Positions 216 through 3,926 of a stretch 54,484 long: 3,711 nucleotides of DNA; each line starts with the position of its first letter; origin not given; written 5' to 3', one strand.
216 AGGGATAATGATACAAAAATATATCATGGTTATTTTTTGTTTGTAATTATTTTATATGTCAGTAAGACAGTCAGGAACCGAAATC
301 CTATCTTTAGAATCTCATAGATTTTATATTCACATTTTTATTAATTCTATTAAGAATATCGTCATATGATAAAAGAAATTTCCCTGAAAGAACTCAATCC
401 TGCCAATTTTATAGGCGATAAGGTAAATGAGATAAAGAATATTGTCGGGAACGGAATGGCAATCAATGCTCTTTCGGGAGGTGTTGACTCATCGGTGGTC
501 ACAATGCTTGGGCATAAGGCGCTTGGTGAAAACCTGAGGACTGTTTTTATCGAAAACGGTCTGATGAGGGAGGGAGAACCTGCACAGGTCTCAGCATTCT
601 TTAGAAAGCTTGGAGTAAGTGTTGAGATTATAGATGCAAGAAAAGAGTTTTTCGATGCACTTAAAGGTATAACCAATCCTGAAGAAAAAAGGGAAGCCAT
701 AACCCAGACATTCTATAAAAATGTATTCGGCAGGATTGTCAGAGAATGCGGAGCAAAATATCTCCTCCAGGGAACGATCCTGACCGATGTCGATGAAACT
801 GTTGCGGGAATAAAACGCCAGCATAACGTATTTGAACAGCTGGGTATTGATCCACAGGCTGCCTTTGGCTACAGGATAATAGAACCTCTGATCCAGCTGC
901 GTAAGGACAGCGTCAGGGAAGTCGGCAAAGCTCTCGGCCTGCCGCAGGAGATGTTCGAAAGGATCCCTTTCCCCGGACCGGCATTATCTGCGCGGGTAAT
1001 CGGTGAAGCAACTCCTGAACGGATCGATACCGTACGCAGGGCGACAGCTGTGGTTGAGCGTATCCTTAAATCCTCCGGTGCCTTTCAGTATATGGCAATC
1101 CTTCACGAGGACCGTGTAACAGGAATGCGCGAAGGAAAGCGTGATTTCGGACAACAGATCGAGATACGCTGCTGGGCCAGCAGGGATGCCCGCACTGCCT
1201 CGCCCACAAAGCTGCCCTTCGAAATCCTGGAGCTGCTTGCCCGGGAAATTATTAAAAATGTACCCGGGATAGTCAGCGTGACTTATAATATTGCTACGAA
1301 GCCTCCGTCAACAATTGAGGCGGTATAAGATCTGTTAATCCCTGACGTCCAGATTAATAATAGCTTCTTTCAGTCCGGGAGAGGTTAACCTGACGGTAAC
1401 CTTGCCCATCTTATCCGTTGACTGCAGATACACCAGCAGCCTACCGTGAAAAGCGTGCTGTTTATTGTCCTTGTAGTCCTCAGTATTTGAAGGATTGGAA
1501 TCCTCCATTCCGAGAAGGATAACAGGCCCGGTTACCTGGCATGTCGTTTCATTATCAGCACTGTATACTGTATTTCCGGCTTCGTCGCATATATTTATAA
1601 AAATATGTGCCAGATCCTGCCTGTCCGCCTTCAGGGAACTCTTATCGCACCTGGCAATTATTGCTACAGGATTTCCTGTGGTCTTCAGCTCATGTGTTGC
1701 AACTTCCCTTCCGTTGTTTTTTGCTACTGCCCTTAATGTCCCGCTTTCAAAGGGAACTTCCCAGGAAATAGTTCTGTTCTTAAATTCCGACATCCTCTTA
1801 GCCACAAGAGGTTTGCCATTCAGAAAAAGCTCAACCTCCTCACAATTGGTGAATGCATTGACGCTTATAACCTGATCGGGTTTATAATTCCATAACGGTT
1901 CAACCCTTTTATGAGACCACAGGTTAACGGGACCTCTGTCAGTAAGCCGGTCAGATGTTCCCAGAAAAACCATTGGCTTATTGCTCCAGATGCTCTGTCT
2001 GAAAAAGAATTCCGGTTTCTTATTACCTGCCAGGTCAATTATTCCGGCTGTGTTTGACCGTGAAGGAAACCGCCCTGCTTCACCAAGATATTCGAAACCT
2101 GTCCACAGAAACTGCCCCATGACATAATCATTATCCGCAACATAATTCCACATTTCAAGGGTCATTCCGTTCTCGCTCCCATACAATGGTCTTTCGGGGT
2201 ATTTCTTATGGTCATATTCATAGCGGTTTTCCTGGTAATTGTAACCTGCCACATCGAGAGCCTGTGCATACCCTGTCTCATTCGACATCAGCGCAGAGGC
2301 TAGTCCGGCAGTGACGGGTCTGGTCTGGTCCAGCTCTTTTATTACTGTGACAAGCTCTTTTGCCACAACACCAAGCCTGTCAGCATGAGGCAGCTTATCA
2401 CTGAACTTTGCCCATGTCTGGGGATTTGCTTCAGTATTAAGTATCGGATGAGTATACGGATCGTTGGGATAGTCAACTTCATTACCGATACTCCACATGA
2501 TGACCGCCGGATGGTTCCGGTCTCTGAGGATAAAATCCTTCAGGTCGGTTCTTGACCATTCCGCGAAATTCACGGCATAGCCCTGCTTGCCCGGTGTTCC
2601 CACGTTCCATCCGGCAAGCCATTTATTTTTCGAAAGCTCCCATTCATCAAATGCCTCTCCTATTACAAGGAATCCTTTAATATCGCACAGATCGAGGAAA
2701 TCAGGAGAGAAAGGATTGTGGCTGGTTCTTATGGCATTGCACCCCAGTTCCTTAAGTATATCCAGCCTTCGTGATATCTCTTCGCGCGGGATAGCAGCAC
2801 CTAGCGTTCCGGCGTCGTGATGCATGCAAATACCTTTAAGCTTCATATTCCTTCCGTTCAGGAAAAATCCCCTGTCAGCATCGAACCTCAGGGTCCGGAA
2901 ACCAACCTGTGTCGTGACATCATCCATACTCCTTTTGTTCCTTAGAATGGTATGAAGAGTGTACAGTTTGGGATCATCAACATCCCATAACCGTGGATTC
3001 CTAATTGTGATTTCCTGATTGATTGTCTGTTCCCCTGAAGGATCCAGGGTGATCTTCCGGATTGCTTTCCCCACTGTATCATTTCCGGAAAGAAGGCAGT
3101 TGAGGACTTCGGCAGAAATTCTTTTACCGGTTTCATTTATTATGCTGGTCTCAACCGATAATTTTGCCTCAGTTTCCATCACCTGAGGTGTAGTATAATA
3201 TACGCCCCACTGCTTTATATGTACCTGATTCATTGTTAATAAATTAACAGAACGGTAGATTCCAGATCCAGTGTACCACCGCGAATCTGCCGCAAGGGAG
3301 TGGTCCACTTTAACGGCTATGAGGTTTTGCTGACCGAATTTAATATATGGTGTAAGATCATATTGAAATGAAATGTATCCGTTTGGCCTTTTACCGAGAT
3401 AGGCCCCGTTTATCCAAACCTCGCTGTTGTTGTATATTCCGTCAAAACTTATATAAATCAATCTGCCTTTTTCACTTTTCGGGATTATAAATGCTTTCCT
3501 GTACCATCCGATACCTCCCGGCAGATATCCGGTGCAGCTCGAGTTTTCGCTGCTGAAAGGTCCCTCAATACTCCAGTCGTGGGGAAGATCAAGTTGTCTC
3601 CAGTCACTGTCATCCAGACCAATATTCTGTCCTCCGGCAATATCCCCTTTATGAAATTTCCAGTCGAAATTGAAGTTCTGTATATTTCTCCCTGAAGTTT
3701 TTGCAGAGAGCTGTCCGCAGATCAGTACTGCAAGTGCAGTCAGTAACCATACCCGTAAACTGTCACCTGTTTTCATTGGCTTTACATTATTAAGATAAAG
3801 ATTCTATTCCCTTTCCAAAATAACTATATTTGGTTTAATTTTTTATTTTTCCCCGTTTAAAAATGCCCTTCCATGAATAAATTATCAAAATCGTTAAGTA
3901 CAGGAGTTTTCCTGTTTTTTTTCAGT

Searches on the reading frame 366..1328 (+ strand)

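Call 49: search_protein_families(library=pfam, proteins=[window:366-1328:+], max_evalue=0.0001)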
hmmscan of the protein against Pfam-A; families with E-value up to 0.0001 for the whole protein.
window:366-1328:+ (320 aa): 3 families
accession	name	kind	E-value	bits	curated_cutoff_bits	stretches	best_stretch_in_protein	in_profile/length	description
PF00958.27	GMP_synt_C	-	6.6e-19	68.2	27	1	239-318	12-91/92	GMP synthase C terminal domain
PF02540.23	NAD_synthase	-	4.3e-09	36.3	21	1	14-201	7-177/242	NAD synthase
PF01171.26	ATP_bind_3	-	1.2e-05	25.6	27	1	34-188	4-157/182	PP-loop family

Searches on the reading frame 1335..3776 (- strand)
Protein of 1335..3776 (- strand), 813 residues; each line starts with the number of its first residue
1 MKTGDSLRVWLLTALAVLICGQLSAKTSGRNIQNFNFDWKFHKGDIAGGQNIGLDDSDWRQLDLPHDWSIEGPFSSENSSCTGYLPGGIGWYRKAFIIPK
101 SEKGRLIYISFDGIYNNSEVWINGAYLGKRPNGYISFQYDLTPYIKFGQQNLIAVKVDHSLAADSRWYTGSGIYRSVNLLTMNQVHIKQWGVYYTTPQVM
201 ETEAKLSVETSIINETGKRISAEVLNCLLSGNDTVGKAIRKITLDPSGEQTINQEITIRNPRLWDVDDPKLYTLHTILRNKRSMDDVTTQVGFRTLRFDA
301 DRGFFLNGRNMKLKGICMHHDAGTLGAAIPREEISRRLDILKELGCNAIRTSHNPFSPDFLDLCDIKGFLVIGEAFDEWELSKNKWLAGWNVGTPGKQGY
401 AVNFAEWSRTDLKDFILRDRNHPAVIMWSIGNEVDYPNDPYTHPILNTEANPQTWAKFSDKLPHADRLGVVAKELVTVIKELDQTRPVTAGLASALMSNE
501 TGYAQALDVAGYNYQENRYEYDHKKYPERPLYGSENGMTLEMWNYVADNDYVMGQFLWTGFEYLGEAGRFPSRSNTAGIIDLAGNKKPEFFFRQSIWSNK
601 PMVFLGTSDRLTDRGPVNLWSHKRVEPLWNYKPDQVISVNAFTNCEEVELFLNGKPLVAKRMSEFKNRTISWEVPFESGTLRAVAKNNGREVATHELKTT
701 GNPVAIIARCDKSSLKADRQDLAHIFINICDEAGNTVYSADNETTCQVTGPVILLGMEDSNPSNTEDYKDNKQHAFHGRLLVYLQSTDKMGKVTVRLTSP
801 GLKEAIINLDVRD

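Call 49: search_protein_families(library=pfam, proteins=[window:1335-3776:-], max_evalue=0.0001)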
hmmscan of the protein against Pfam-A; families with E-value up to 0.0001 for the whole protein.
window:1335-3776:- (813 aa): 6 families
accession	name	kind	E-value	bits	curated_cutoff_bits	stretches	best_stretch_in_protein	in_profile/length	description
PF02837.24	Glyco_hydro_2_N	-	1.8e-29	103.2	28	1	33-181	2-167/169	Glycosyl hydrolases family 2, sugar binding domain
PF02836.23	Glyco_hydro_2_C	-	3.7e-27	95.7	21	1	301-491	5-161/302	Glycosyl hydrolases family 2, TIM barrel domain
PF18565.7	Glyco_hydro2_C5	-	2.2e-26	92.1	32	1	709-807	4-102/103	Glycoside hydrolase family 2 C-terminal domain 5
PF16355.11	DUF4982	-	1.4e-19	70.2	23.9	1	635-693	2-61/61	Domain of unknown function (DUF4982)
PF00703.27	Glyco_hydro_2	-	1.4e-16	61.6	23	1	185-294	1-109/109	Glycosyl hydrolases family 2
PF22666.2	Glyco_hydro_2_N2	-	6.9e-08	33.2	27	1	62-165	22-125/167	Glycosyl hydrolase 2 galactose-binding domain-like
